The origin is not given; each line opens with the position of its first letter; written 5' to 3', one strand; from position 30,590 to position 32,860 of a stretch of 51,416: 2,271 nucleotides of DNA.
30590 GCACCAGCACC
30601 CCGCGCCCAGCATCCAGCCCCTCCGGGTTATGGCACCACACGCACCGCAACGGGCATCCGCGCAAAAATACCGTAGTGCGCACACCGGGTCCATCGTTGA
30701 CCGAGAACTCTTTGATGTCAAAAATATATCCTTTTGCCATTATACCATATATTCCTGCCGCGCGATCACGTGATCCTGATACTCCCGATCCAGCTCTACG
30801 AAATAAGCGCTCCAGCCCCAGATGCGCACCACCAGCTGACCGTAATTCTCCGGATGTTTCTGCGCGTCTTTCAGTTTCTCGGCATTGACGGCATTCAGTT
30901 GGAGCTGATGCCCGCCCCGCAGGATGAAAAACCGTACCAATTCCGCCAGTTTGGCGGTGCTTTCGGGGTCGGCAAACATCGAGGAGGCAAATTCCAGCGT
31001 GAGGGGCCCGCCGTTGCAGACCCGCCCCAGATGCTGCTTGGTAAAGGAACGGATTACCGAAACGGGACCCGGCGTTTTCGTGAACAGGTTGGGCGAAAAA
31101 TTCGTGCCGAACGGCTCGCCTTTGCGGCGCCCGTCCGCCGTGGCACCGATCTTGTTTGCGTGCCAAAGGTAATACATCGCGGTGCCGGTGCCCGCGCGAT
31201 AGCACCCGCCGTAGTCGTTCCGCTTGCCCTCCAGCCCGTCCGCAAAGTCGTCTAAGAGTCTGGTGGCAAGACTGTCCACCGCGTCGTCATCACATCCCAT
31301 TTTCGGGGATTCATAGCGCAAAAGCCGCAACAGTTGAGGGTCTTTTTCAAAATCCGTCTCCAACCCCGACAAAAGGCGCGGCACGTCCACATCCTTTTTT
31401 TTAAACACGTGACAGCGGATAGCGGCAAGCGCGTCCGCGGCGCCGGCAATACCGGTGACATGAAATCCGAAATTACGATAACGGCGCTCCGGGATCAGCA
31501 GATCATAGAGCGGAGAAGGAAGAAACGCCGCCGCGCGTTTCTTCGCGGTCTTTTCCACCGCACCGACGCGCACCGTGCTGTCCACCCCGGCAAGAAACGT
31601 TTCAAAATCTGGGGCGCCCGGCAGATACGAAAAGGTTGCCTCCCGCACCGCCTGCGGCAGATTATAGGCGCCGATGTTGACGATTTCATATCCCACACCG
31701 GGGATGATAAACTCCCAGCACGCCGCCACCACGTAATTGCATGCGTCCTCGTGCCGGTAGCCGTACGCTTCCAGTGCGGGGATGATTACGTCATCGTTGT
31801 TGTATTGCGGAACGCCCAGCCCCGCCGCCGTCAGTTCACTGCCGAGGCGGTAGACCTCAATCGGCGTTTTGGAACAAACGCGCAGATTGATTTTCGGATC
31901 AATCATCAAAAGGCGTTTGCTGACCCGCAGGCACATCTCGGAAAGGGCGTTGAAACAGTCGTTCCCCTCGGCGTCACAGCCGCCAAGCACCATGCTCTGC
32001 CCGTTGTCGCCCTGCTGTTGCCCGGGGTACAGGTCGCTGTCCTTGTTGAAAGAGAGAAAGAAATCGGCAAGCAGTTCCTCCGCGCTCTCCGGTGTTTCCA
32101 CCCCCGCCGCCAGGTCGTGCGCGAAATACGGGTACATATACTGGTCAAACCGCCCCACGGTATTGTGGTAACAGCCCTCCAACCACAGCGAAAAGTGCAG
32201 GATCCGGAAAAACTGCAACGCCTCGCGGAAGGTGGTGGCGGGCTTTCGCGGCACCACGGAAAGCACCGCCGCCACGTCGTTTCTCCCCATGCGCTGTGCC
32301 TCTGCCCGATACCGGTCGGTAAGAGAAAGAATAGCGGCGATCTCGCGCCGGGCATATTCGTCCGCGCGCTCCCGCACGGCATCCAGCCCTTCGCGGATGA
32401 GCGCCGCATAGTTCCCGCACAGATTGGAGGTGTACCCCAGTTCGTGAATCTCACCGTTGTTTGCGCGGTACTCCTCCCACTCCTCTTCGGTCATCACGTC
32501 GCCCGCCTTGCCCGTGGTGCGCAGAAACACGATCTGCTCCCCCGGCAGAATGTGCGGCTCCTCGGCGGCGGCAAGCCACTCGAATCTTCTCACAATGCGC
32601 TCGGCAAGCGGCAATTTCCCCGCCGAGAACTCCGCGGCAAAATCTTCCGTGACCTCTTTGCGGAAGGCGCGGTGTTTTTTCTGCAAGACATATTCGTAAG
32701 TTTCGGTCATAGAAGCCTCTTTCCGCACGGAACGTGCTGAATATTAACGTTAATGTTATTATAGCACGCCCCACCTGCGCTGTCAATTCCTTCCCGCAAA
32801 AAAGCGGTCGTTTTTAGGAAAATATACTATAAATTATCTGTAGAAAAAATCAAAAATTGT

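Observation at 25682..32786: Five-gene operon joining a compact glycyl-radical enzyme and its activase to a HAD hydrolase, a GH36 and a GH51 glycosidase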

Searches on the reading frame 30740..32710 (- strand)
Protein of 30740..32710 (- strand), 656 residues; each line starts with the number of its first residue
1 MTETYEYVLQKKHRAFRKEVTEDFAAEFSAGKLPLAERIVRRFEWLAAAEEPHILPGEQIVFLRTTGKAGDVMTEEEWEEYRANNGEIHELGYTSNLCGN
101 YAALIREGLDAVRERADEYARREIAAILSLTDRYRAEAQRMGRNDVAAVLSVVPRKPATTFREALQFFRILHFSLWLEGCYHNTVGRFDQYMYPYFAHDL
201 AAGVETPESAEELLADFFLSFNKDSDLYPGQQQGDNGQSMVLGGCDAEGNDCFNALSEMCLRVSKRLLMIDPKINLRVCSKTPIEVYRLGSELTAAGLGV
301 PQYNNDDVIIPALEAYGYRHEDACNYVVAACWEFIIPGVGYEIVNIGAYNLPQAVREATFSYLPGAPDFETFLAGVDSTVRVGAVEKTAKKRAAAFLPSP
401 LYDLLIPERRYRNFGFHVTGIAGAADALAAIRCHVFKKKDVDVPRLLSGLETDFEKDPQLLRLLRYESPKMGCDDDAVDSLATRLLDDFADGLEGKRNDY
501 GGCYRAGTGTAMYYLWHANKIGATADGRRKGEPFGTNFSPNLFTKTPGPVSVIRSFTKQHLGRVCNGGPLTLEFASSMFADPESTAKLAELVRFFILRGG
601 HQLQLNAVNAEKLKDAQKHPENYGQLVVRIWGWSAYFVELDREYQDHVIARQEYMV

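Call 3: search_protein_families(library=pfam, proteins=[window:30740-32710:-], max_evalue=0.01)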
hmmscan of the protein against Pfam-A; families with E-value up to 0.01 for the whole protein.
window:30740-32710:- (656 aa): 2 families
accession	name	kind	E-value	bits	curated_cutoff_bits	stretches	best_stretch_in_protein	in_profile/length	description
PF02901.20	PFL-like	-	1.5e-71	242.3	24.3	2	88-355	151-453/647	Pyruvate formate lyase-like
PF01228.26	Gly_radical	-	9.8e-17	61.9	22.2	1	539-638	6-106/106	Glycine radical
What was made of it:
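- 30740..32710 (-): Compact 656-aa glycyl radical enzyme: Cys loop A-A-C331-W-E333, glycyl loop R629-I-W-G632-W. PF02901 E 1.5e-71 and PF01228 E 1e-16 (call 3).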

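Call 4: search_protein_families(library=ncbifam, proteins=[window:30740-32710:-], max_evalue=0.01)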
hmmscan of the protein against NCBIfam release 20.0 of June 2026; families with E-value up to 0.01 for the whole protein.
window:30740-32710:- (656 aa): 12 families
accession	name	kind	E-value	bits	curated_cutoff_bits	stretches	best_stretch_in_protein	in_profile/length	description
TIGR01774.1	PFL2-3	subfamily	1.1e-82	278.6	678.2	2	410-655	537-785/786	formate C-acetyltransferase/glycerol dehydratase family glycyl radical enzyme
NF043068.1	glycl_HYPD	equivalog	8.5e-70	235.8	1100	2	414-654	543-782/784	trans-4-hydroxy-L-proline dehydratase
NF007437.0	PRK09983.1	equivalog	1.4e-62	211.9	1109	2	410-654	516-763/765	formate C-acetyltransferase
NF048009.1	SfplDhtHpfGKleb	equivalog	5.6e-60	203.3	1000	2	409-654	572-822/824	(2S)-3-sulfopropanediol dehydratase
NF048011.1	SfplDhtHpsGDes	equivalog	3.4e-58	197.6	1000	2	416-654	580-819/821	(2S)-3-sulfopropanediol dehydratase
TIGR04394.1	choline_CutC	equivalog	1.2e-52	179.5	1050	2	415-652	549-784/789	choline trimethylamine-lyase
NF033718.1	indole_decarb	equivalog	2.8e-47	161.5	1100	2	466-654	678-866/868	indoleacetate decarboxylase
NF033715.1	glycyl_HPDL_Lrg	equivalog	1.8e-38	132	1150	2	467-654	712-899/901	4-hydroxyphenylacetate decarboxylase large subunit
TIGR01255.1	pyr_form_ly_1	equivalog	1.3e-21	76.8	994.2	1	409-651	502-738/744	formate C-acetyltransferase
NF038360.1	rad_fix_GrcA3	exception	2.7e-16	59.4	158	1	587-651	8-72/78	autonomous glycyl radical cofactor GrcA3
NF008341.1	PRK11127.1-1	equivalog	5.1e-10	39.2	145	1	603-651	26-74/80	autonomous glycyl radical cofactor GrcA2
TIGR04365.1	spare_glycyl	equivalog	4e-09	36.8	170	1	597-651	66-120/126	autonomous glycyl radical cofactor GrcA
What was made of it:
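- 30740..32710 (-): Below all curated NCBIfam cut-offs (call 4).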

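Call 8: find_homologous_proteins(query=window:30740-32710:-, max_evalue=1e-10)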
Query window:30740-32710:- (656 aa): 5858 proteins with E <= 1e-10 among 8000 candidates; the best 120 are listed.
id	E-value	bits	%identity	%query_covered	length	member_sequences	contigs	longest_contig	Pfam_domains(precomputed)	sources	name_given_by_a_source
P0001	0.0e+0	1513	99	100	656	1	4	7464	PF02901.21,PF01228.27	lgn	-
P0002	0.0e+0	1512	99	100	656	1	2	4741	PF02901.21,PF01228.27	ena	-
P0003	0.0e+0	1511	99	100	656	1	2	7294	PF02901.21,PF01228.27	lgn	-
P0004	0.0e+0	1511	99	100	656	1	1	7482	PF02901.21,PF01228.27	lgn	-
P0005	0.0e+0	1511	99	100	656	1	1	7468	PF02901.21,PF01228.27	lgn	-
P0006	0.0e+0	1511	99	100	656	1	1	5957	PF02901.21,PF01228.27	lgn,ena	-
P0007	0.0e+0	1511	99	100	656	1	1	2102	PF02901.21,PF01228.27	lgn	-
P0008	0.0e+0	1510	99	100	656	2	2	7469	PF02901.21,PF01228.27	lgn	-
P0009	0.0e+0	1510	99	100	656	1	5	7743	PF02901.21,PF01228.27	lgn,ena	-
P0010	0.0e+0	1509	99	100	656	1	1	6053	PF02901.21,PF01228.27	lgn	-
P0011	0.0e+0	1509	99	100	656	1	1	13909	PF02901.21,PF01228.27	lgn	-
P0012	0.0e+0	1509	99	100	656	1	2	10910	PF02901.21,PF01228.27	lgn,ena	-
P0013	0.0e+0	1509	99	100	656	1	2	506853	PF02901.21,PF01228.27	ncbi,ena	-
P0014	0.0e+0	1509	99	100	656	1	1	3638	PF02901.21,PF01228.27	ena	-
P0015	0.0e+0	1509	99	100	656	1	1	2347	PF02901.21,PF01228.27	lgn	-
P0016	0.0e+0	1509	99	100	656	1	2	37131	PF02901.21,PF01228.27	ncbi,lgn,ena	-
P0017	0.0e+0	1508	99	100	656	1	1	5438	PF02901.21,PF01228.27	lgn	-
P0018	0.0e+0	1508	99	100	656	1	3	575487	PF02901.21,PF01228.27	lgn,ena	-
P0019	0.0e+0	1507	99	100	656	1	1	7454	PF02901.21,PF01228.27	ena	-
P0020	0.0e+0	1507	99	100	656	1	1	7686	PF02901.21,PF01228.27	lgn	-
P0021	0.0e+0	1507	99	100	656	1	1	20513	PF02901.21,PF01228.27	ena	-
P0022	0.0e+0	1507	99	100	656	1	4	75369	PF02901.21,PF01228.27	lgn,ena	-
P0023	0.0e+0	1507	99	100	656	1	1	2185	PF02901.21,PF01228.27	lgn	-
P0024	0.0e+0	1506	99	100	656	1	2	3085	PF02901.21,PF01228.27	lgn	-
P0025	0.0e+0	1506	99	100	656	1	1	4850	PF02901.21,PF01228.27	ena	-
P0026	0.0e+0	1506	99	100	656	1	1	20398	PF02901.21,PF01228.27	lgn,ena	-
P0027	0.0e+0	1506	99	100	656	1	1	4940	PF02901.21,PF01228.27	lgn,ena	-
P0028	0.0e+0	1506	99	100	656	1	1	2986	PF02901.21,PF01228.27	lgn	-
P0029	0.0e+0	1505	99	100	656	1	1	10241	PF02901.21,PF01228.27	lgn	-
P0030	0.0e+0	1505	99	100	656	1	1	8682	PF02901.21,PF01228.27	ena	-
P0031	0.0e+0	1505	99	100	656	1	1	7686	PF02901.21,PF01228.27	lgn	-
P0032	0.0e+0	1505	99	100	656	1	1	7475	PF02901.21,PF01228.27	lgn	-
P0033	0.0e+0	1505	99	100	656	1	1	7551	PF02901.21,PF01228.27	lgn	-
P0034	0.0e+0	1504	98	100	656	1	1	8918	PF02901.21,PF01228.27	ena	-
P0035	0.0e+0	1503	99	100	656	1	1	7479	PF02901.21,PF01228.27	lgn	-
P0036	0.0e+0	1503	99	100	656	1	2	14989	PF02901.21,PF01228.27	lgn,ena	-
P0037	0.0e+0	1503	98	100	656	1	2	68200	PF02901.21,PF01228.27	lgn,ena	-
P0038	0.0e+0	1503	99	100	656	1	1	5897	PF02901.21,PF01228.27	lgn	-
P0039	0.0e+0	1503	98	100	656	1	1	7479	PF02901.21,PF01228.27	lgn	-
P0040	0.0e+0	1502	99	100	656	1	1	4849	PF02901.21,PF01228.27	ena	-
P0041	0.0e+0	1502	99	100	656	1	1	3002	PF02901.21,PF01228.27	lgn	-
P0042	0.0e+0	1502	99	100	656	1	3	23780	PF02901.21,PF01228.27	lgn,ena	-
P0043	0.0e+0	1502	99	100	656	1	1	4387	PF02901.21,PF01228.27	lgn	-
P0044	0.0e+0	1501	99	100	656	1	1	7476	PF02901.21,PF01228.27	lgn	-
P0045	0.0e+0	1501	99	100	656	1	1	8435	PF02901.21,PF01228.27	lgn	-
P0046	0.0e+0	1501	99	100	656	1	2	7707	PF02901.21,PF01228.27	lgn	-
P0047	0.0e+0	1501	99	100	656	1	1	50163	PF02901.21,PF01228.27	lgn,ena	-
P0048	0.0e+0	1500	99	100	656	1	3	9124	PF02901.21,PF01228.27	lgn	-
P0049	0.0e+0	1499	98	100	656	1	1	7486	PF02901.21,PF01228.27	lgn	-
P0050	0.0e+0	1499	98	100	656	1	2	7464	PF02901.21,PF01228.27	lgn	-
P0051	0.0e+0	1499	98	100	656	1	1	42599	PF02901.21,PF01228.27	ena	-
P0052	0.0e+0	1498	98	100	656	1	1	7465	PF02901.21,PF01228.27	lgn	-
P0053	0.0e+0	1498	99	100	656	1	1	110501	PF02901.21,PF01228.27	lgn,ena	-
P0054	0.0e+0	1498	98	100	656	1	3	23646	PF02901.21,PF01228.27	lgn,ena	-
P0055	0.0e+0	1497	98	100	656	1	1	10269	PF02901.21,PF01228.27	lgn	-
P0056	0.0e+0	1496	98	100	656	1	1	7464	PF02901.21,PF01228.27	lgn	-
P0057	0.0e+0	1496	98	100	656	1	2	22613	PF02901.21,PF01228.27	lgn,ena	-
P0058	0.0e+0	1494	98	100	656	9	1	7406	PF02901.21,PF01228.27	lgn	-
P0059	0.0e+0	1493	98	100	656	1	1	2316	PF02901.21,PF01228.27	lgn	-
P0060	0.0e+0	1492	98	100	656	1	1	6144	PF02901.21,PF01228.27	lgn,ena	-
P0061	0.0e+0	1491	98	100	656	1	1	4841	PF02901.21,PF01228.27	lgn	-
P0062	0.0e+0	1489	98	100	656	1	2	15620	PF02901.21,PF01228.27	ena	-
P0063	0.0e+0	1488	98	100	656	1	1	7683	PF02901.21,PF01228.27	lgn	-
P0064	0.0e+0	1484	98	100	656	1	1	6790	PF02901.21,PF01228.27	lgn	-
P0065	0.0e+0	1484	98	100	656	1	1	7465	PF02901.21,PF01228.27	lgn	-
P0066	0.0e+0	1483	98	100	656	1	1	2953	PF02901.21,PF01228.27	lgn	-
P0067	0.0e+0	1479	97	100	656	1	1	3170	PF02901.21,PF01228.27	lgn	-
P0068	0.0e+0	1479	97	100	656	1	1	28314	PF02901.21,PF01228.27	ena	-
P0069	0.0e+0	1478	97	100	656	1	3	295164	PF02901.21,PF01228.27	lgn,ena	-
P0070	0.0e+0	1477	97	100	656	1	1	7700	PF02901.21,PF01228.27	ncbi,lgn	-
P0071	0.0e+0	1468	97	100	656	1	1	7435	PF02901.21,PF01228.27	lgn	-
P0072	0.0e+0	1466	97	100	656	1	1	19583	PF02901.21,PF01228.27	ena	-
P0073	0.0e+0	1465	96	100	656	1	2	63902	PF02901.21,PF01228.27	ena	-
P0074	0.0e+0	1458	96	100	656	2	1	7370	PF02901.21,PF01228.27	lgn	-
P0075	0.0e+0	1458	96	100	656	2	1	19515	PF02901.21,PF01228.27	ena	-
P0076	0.0e+0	1457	96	100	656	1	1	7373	PF02901.21,PF01228.27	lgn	-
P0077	0.0e+0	1457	96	100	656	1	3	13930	PF02901.21,PF01228.27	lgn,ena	-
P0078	0.0e+0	1457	96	100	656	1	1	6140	PF02901.21,PF01228.27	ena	-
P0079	0.0e+0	1457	96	100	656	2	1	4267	PF02901.21,PF01228.27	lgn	-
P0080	0.0e+0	1457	96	100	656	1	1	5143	PF02901.21,PF01228.27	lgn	-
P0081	0.0e+0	1455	96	100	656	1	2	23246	PF02901.21,PF01228.27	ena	-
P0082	0.0e+0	1454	96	100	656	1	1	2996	PF02901.21,PF01228.27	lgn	-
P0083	0.0e+0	1453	96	100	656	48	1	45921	PF02901.21,PF01228.27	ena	-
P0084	0.0e+0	1444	95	100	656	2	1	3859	PF02901.21,PF01228.27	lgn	-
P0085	0.0e+0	1418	93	100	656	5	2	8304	PF02901.21,PF01228.27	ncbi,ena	-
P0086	0.0e+0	1361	98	91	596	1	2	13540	PF02901.21,PF01228.27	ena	-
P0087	0.0e+0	1261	83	100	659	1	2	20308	PF02901.21,PF01228.27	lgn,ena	-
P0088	0.0e+0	1256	99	83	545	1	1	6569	PF02901.21,PF01228.27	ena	-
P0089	0.0e+0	1205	80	99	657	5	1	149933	PF02901.21,PF01228.27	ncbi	-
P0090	0.0e+0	1191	80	100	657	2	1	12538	PF02901.21,PF01228.27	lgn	-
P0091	0.0e+0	1142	76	99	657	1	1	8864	PF02901.21,PF01228.27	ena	-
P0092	0.0e+0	1139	76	99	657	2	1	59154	PF02901.21,PF01228.27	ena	-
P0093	0.0e+0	1132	75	99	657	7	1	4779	PF02901.21,PF01228.27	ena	-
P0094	0.0e+0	1119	74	99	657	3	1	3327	PF02901.21,PF01228.27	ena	-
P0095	0.0e+0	1118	75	99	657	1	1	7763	PF02901.21,PF01228.27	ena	-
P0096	0.0e+0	1114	75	99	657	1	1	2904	PF02901.21,PF01228.27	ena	-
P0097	0.0e+0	1114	75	99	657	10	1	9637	PF02901.21,PF01228.27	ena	-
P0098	0.0e+0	1114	74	99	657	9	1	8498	PF02901.21,PF01228.27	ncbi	-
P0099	0.0e+0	1113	74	99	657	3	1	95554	PF02901.21,PF01228.27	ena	-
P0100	0.0e+0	1105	74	100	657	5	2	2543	PF02901.21,PF01228.27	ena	-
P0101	0.0e+0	1104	73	100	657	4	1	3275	PF02901.21,PF01228.27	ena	-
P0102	0.0e+0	1100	74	99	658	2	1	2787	PF02901.21,PF01228.27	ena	-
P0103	0.0e+0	1099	73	99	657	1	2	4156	PF02901.21,PF01228.27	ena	-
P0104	0.0e+0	1098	73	99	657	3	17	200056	PF02901.21,PF01228.27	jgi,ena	-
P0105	0.0e+0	1037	69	99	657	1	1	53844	PF02901.21,PF01228.27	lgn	-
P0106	7.7e-276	935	64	99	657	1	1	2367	PF02901.21,PF01228.27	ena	-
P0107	3.0e-274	929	65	99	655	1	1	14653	PF02901.21,PF01228.27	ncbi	-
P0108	1.7e-271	920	64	100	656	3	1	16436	PF02901.21,PF01228.27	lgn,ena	-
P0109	4.0e-268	909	77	79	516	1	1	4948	PF02901.21,PF01228.27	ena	-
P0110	7.9e-263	892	62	99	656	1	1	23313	PF02901.21,PF01228.27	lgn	-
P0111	2.5e-261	887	62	99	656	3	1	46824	PF02901.21,PF01228.27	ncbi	-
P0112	3.0e-261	887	98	59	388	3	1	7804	PF02901.21,PF01228.27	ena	-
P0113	4.2e-260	883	61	99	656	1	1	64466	PF02901.21,PF01228.27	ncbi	-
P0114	9.9e-260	882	62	100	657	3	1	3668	PF02901.21,PF01228.27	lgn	-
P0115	3.6e-259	880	61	99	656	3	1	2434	PF02901.21,PF01228.27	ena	-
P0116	5.7e-259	879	62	99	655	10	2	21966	PF02901.21,PF01228.27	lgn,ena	-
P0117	1.7e-258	877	61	99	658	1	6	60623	PF02901.21,PF01228.27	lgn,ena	-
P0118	3.4e-258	876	60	99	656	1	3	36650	PF02901.21,PF01228.27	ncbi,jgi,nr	ncbi:MAG: pyruvate formate-lyase [Ruminococcaceae bacterium]|nr:pyruvate formate-lyase [Oscillospira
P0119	1.1e-257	875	71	86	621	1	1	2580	PF02901.21,PF01228.27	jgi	-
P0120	1.1e-257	875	61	100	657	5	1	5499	PF02901.21,PF01228.27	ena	-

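Call 9: search_solved_structures(query=window:30740-32710:-, max_evalue=0.001, show_alignments=2)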
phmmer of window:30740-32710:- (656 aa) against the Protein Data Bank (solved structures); distinct sequences matched with E-value up to 0.001: 36.
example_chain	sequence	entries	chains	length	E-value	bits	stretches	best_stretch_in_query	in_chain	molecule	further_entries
1r8w_A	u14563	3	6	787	9.3e-61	209.1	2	412-655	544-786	glycerol dehydratase | B12-independent glycerol dehydratase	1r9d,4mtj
5i2a_A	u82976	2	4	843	4.8e-56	193.6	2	87-339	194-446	Diol-dehydratase | Diol dehydratase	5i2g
8yjo_A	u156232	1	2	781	4.2e-55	190.5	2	409-653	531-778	Probable dehydratase PflD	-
8id0_A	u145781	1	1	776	2.9e-52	181.1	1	143-655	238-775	formate C-acetyltransferase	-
6vxc_A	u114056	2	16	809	1.2e-51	179.1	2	410-653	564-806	Trans-4-hydroxy-L-proline dehydratase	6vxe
9rco_A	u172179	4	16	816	1.9e-51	178.3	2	134-334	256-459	Glycyl radical protein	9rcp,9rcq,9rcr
2f3o_A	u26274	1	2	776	1.2e-49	172.5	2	409-651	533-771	pyruvate formate-lyase 2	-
8id1_A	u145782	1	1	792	8.3e-49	169.6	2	415-652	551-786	Formate C-acetyltransferase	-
8id7_A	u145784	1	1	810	4.9e-48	167.1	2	419-655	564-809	Probable dehydratase YbiW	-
8yjn_A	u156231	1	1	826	5.1e-48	167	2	419-655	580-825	Probable dehydratase YbiW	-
9f3w_A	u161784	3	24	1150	6.6e-47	163.4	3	415-651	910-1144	Choline trimethylamine-lyase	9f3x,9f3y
6xs4_A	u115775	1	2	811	7.5e-47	163.2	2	419-654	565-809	Formate C-acetyltransferase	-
7vua_A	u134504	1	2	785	4.1e-44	154.1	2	416-651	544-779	HplG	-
9ht9_A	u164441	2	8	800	1.9e-43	152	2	413-651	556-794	Choline trimethylamine-lyase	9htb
9r0v_A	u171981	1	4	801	1.9e-43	152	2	413-651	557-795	Choline trimethylamine-lyase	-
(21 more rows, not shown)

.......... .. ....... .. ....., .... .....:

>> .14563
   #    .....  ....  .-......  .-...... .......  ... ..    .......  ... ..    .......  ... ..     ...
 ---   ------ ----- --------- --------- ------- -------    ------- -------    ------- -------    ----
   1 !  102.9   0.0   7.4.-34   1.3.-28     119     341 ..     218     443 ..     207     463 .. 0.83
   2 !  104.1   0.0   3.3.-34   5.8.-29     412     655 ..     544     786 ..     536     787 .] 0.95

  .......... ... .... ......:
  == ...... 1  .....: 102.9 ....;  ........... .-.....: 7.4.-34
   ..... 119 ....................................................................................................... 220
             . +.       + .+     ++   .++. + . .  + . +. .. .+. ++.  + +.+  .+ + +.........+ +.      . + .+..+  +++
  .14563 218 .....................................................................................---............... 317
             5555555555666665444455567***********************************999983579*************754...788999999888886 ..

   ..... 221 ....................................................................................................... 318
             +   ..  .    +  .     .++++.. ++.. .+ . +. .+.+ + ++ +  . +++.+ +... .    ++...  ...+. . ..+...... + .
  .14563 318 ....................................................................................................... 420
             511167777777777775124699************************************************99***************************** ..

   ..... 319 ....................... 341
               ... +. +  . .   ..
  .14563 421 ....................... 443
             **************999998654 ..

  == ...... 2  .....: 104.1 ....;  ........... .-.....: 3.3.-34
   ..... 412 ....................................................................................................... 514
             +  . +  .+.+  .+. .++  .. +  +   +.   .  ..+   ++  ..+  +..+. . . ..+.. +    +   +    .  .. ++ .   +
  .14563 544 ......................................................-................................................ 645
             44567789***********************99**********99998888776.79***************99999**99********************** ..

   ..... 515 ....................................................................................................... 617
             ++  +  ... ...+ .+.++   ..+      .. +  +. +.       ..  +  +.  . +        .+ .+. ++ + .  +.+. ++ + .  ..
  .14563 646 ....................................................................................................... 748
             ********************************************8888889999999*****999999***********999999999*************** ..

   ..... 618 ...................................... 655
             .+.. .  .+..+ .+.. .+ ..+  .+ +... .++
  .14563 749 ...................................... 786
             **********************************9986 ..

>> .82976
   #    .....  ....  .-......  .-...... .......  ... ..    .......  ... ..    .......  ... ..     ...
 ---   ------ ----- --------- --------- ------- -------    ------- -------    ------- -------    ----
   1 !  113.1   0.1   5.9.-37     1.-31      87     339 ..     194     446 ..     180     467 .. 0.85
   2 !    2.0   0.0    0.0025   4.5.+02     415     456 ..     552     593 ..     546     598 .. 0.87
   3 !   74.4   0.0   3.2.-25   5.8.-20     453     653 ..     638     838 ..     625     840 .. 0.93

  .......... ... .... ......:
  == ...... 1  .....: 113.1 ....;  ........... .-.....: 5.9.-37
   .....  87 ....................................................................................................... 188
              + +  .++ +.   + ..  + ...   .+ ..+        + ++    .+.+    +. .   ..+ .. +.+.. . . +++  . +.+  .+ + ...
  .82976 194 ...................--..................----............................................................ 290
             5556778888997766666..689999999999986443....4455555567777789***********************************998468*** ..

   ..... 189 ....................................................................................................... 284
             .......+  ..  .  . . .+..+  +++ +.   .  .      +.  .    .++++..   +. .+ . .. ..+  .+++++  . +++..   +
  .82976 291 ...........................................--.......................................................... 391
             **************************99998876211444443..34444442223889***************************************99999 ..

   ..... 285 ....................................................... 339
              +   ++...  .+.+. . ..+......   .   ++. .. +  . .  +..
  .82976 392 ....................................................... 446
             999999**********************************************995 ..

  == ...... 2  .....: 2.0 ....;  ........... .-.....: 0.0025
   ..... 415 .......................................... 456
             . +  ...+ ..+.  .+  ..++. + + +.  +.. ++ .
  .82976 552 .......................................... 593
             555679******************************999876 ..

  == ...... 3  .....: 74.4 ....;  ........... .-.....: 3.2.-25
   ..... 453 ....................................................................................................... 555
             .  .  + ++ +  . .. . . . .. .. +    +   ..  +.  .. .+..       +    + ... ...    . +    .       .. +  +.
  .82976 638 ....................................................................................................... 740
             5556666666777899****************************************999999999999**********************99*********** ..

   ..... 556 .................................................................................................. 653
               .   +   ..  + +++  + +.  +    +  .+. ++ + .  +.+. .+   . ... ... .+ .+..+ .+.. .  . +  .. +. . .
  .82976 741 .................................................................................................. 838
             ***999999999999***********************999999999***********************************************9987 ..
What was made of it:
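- On Glycyl radical enzyme superfamily (PFL-like): R629-I-W-G632-W aligns with RVAGY of glycerol dehydratase (call 9).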
